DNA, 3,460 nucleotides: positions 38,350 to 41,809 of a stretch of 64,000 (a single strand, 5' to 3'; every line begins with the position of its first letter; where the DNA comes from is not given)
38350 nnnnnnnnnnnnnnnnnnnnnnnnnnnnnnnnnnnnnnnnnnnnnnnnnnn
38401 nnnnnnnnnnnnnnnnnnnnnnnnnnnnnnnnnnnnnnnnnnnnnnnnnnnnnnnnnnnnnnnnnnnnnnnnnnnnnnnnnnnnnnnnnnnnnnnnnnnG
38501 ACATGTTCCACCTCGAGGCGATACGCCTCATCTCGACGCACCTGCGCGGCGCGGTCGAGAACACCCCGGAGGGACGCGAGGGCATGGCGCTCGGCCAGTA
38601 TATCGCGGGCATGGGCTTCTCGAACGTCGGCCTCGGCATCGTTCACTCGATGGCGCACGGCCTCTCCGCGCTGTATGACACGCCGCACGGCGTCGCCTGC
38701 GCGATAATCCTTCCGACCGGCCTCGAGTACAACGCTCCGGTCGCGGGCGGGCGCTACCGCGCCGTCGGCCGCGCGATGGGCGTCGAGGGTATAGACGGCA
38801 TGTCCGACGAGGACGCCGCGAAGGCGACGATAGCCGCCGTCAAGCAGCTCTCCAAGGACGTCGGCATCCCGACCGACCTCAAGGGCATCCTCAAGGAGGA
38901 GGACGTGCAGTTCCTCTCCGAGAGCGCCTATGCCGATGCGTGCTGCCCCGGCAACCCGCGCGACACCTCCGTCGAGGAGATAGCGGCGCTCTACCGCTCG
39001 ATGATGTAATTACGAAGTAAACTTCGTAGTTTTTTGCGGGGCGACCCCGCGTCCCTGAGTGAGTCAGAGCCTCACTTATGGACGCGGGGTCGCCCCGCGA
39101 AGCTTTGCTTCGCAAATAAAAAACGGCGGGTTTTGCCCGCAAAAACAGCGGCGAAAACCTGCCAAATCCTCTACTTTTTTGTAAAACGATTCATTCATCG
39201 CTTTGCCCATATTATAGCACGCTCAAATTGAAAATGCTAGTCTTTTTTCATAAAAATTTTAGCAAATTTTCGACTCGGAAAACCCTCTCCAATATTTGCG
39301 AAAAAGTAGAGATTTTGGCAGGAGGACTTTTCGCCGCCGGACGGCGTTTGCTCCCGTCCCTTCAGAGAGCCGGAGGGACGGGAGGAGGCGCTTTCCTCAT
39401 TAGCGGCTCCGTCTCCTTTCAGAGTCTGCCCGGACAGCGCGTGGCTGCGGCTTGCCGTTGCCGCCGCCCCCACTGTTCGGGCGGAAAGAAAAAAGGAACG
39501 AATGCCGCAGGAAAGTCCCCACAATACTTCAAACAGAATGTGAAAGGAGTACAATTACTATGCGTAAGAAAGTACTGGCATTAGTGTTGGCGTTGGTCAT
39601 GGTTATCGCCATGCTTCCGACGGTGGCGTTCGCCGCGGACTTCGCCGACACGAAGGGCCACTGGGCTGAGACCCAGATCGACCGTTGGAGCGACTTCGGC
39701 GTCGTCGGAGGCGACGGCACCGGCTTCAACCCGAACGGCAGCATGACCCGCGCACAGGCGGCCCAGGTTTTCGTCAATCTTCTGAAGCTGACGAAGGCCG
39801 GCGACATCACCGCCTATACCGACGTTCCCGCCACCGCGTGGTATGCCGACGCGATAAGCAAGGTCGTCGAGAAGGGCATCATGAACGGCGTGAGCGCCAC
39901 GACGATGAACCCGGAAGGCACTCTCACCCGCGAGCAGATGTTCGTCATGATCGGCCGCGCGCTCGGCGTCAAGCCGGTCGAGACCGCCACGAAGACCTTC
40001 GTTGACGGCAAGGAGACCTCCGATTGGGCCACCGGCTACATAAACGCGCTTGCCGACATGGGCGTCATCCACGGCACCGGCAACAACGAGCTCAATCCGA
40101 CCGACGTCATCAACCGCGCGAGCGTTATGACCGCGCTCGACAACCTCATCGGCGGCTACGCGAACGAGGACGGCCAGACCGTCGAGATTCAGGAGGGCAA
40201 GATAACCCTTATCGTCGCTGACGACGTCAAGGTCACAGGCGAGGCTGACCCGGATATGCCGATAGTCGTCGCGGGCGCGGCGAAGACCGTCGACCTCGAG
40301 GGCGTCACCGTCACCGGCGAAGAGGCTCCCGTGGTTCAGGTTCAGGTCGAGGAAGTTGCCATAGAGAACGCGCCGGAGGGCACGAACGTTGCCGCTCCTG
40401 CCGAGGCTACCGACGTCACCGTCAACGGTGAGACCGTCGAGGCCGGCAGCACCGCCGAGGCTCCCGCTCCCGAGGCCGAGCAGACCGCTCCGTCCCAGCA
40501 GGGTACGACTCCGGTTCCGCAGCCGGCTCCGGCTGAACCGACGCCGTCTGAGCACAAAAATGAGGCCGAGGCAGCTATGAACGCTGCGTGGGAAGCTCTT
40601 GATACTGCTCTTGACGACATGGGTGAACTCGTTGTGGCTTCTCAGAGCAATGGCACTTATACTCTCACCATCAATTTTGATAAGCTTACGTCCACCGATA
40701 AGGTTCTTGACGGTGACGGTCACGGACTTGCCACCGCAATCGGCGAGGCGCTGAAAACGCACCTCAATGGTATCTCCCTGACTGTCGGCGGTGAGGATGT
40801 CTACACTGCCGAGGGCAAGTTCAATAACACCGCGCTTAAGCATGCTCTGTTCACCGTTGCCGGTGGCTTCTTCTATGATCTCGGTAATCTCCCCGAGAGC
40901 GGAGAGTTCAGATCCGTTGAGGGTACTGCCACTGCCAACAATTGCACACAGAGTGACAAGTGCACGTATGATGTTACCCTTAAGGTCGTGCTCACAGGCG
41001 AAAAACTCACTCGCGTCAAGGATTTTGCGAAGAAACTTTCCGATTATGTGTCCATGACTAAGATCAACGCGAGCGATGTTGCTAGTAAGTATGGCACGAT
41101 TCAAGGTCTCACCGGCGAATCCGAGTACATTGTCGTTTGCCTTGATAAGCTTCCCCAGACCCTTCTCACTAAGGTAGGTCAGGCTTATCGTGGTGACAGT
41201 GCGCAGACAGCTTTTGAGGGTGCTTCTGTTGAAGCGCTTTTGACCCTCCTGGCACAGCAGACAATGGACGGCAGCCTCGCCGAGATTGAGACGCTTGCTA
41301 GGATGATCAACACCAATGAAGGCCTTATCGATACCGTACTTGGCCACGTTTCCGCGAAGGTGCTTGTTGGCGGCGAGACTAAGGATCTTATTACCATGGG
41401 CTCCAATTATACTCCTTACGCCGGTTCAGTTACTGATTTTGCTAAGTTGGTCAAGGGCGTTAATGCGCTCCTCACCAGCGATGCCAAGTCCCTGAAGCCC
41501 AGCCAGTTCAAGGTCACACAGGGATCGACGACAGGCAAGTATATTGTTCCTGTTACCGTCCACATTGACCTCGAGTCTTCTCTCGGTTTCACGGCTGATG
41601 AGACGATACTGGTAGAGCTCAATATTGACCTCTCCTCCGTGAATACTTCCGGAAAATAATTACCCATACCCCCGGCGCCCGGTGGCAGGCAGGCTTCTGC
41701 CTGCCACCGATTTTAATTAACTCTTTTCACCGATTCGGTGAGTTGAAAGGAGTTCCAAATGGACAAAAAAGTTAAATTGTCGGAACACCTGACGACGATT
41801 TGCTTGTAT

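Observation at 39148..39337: Candidate invertible promoter (phase-variation switch) upstream of the first SLH surface-protein gene, currently in the OFF orientation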

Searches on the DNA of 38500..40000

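Call 5: search_rna_families(source=window, start=38500, end=40000, threshold=evalue, max_evalue=1)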
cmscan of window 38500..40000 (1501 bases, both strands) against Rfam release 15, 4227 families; matches with E-value up to 1: 8.
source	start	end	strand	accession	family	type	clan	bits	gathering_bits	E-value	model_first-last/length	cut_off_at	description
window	39033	39103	+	RF00919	mir-874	Gene; miRNA;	-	28.5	74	0.011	1-78/78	no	mir-874 microRNA precursor family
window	39028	39104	+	RF00718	mir-431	Gene; miRNA;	-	26.5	70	0.072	1-86/86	no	mir-431 microRNA precursor family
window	39036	39098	+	RF03414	mir-670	Gene; miRNA;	-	23.9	95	0.13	1-90/90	no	mir-670 microRNA precursor family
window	39031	39102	+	RF00873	mir-550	Gene; miRNA;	-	23.6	81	0.045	1-85/85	no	mir-550 microRNA precursor family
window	39032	39103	-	RF00873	mir-550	Gene; miRNA;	-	20.7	81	0.3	1-85/85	no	mir-550 microRNA precursor family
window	38975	39097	+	RF01497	ALIL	Cis-reg;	-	19.7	50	0.017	1-117/117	no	ALIL pseudoknot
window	39044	39090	-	RF04133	MIR2646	Gene; miRNA;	-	19.7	245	0.14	1-256/256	no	MIR2646 microRNA precursor family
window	39004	39094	+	RF01494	rliD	Gene; antisense;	-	13.8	50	0.51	1-327/327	no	Listeria sRNA rliD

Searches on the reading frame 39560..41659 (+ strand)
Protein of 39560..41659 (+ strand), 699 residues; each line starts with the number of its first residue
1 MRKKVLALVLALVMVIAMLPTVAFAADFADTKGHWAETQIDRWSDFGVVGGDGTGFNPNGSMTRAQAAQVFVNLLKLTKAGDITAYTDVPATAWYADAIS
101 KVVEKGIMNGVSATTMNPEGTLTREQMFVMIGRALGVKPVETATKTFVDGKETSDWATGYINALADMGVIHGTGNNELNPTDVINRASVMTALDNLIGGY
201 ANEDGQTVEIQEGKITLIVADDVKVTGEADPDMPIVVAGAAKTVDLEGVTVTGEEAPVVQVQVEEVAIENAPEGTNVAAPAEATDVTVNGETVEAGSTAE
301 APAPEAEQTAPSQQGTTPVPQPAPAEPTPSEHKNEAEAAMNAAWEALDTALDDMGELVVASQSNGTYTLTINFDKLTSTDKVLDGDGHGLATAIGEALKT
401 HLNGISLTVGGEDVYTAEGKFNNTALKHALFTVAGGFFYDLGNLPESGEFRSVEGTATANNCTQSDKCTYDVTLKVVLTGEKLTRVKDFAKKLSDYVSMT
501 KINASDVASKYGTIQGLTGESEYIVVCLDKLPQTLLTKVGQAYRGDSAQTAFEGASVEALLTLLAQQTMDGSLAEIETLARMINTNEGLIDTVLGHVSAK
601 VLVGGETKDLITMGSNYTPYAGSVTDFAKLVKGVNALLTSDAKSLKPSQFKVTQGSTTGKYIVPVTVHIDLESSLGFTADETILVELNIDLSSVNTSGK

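Call 11: search_protein_families(library=pfam, proteins=[window:39560-41659:+])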
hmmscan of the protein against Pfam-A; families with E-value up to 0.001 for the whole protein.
window:39560-41659:+ (699 aa): 1 family
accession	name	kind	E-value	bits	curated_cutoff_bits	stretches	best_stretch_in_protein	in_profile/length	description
PF00395.25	SLH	-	1.7e-32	111.5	20.8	3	86-127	2-43/44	S-layer homology domain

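Call 13: find_encoding_contigs(protein=window:39560-41659:+, flank=2000, max_places=10)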
Protein window:39560-41659:+ (699 aa): no gene with exactly this product is on record in the collection.

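Call 28: find_homologous_proteins(query=window:39560-41659:+, max_evalue=1e-30)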
Query window:39560-41659:+ (699 aa): 154 proteins with E <= 1e-30 among 8000 candidates; the best 120 are listed.
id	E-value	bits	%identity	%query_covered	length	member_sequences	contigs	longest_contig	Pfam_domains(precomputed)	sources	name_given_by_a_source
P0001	0.0e+0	1513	100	100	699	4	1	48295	PF00395.26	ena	-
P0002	2.4e-262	890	65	100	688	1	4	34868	PF00395.26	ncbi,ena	-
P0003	1.8e-193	663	95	47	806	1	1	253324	PF00395.26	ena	-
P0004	6.2e-164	565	83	47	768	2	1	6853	PF00395.26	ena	-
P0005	1.9e-155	537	79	47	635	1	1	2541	PF09479.17,PF00395.26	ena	-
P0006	1.3e-153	531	86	42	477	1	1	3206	PF18998.7,PF00395.26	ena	-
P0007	1.4e-148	514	77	46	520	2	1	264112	PF00395.26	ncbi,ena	-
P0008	3.2e-148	513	80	43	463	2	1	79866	PF00395.26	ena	-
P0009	5.8e-114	400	39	100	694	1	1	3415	PF00395.26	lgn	-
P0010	7.8e-114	399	39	99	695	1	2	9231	PF00395.26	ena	-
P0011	3.7e-112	394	39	99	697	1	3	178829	PF00395.26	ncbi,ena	-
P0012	7.0e-112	393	39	100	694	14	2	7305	PF00395.26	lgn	-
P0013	6.1e-109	383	64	41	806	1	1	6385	PF00395.26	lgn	-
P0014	6.2e-107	377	61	44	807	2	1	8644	PF00395.26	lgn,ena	-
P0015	1.3e-104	369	52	55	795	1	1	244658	PF00395.26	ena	-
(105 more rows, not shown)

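Call 29: find_encoding_contigs(protein=P0002, flank=3000, max_places=10)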
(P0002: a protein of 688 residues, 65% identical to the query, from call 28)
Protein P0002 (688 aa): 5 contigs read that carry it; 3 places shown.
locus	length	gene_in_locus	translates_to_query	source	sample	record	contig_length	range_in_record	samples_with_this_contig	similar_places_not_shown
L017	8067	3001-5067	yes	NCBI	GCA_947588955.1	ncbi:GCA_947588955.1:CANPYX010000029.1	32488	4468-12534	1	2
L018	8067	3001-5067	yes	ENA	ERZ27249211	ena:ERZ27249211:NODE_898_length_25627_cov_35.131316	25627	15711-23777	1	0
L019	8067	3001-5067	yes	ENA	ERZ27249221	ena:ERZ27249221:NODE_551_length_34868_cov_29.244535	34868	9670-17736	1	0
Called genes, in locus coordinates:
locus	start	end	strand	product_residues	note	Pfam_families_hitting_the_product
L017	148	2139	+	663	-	PF12229:PG_binding_4, PF04294:VanW, PF07501:G5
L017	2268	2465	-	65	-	PF00269:SASP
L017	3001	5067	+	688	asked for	PF00395:SLH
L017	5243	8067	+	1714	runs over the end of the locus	PF09479:Flg_new, PF00395:SLH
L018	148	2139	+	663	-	PF12229:PG_binding_4, PF04294:VanW, PF07501:G5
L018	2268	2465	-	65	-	PF00269:SASP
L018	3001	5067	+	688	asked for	PF00395:SLH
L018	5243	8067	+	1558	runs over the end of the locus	?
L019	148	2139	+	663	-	PF12229:PG_binding_4, PF04294:VanW, PF07501:G5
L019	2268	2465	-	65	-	PF00269:SASP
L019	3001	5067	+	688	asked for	PF00395:SLH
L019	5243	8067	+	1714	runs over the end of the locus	PF09479:Flg_new, PF00395:SLH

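Call 30: find_encoding_contigs(protein=P0003, flank=3000, max_places=10)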
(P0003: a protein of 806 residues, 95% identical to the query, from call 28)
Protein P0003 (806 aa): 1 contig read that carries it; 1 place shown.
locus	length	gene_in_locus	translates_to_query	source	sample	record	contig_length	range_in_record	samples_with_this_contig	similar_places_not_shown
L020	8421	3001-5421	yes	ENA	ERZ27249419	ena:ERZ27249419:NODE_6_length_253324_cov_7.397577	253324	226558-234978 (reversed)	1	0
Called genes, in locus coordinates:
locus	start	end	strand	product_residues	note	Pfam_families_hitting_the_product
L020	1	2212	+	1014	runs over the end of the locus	PF00326:Peptidase_S9 (faint), PF00561:Abhydrolase_1 (faint), PF02230:Abhydrolase_2 (weak), PF12146:Hydrolase_4 (faint), PF00395:SLH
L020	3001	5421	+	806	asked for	PF00395:SLH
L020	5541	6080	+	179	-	-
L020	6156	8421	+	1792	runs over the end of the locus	PF18998:Flg_new_2, PF00395:SLH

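Call 31: find_encoding_contigs(protein=P0007, flank=3000, max_places=10)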
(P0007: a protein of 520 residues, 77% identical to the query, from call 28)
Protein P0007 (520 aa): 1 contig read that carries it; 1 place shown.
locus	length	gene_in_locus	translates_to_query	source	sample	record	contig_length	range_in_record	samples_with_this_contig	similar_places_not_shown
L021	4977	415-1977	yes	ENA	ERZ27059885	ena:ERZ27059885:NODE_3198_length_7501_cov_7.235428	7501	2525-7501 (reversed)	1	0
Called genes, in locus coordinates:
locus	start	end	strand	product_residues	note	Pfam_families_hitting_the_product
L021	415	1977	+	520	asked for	PF00395:SLH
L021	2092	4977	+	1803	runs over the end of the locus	?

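Call 35: find_encoding_contigs(protein=P0004, flank=3000, max_places=10)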
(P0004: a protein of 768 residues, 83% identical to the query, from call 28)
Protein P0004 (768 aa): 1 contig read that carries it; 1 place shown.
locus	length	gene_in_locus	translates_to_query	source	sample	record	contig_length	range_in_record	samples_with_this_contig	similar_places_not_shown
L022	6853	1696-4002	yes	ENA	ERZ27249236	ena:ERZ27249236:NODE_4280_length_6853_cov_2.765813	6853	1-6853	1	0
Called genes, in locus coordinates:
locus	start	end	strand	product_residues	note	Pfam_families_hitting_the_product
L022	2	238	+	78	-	?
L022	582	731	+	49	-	PF14198:TnpV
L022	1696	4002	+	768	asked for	PF00395:SLH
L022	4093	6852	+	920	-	?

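Call 36: find_encoding_contigs(protein=P0008, flank=3000, max_places=10)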
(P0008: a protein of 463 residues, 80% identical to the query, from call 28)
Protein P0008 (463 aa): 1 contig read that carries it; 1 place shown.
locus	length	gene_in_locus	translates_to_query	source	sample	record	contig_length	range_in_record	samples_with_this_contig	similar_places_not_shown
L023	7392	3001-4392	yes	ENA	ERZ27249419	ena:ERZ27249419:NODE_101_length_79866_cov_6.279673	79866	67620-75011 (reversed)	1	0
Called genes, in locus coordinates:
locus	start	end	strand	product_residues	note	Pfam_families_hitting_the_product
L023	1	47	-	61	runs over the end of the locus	-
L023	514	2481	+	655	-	PF00395:SLH (weak)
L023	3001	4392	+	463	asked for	PF00395:SLH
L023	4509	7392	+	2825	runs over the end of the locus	PF09992:NAGPA, PF00041:fn3 (faint), PF16656:Pur_ac_phosph_N, PF00149:Metallophos (weak), PF08757:CotH, PF00395:SLH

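Call 42: find_encoding_contigs(protein=P0006, flank=3000, max_places=10)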
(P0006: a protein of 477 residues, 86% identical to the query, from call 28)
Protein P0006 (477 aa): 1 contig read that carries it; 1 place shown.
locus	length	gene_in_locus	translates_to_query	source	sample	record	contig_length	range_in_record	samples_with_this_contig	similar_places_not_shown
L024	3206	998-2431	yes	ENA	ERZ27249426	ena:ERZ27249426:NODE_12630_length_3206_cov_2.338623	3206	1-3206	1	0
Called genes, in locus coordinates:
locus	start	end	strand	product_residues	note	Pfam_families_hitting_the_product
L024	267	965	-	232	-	-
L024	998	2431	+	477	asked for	PF00395:SLH, PF18998:Flg_new_2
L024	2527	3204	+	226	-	?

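Call 43: find_encoding_contigs(protein=P0005, flank=3000, max_places=10)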
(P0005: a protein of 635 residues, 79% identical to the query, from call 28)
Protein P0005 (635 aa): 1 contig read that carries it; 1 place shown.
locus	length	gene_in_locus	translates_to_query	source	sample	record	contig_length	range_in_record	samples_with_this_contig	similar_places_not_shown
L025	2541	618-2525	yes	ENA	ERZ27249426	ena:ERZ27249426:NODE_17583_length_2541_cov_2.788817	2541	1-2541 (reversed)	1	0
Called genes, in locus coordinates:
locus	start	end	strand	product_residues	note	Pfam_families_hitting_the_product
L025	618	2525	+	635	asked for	PF00395:SLH, PF09479:Flg_new (weak)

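Call 61: find_encoding_contigs(protein=P0014, flank=2500, max_places=10)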
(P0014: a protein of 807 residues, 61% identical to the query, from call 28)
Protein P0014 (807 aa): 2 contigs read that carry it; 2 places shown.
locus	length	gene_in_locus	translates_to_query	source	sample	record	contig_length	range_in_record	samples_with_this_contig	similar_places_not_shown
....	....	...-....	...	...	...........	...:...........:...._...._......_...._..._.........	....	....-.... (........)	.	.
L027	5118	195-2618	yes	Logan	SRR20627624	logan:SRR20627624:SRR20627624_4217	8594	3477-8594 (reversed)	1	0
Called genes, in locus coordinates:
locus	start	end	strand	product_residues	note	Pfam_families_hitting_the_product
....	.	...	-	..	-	?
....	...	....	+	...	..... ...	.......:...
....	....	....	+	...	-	-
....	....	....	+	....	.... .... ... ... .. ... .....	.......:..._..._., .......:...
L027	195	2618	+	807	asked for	PF00395:SLH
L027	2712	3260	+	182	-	-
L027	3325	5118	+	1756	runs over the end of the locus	?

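Call 62: find_encoding_contigs(protein=P0013, flank=2500, max_places=10)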
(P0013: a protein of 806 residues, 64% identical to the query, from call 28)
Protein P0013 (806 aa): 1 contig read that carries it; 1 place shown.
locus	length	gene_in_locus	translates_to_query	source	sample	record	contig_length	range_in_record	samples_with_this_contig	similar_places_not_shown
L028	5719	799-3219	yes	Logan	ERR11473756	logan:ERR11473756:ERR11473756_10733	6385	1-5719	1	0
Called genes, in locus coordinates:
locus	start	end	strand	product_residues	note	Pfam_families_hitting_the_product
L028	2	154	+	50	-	?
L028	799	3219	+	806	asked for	PF00395:SLH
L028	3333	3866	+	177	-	-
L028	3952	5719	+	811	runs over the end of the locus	?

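Call 65: search_protein_families(library=pfam, proteins=[L028:2-154:+], max_evalue=0.01)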
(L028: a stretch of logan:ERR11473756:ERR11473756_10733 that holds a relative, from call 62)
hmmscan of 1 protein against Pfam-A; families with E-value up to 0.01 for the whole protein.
L028:2-154:+ (50 aa): 1 family
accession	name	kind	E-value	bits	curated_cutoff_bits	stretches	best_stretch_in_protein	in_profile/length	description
PF00589.27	Phage_integrase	-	0.0023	18.1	27.1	1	2-33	136-167/172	Phage integrase family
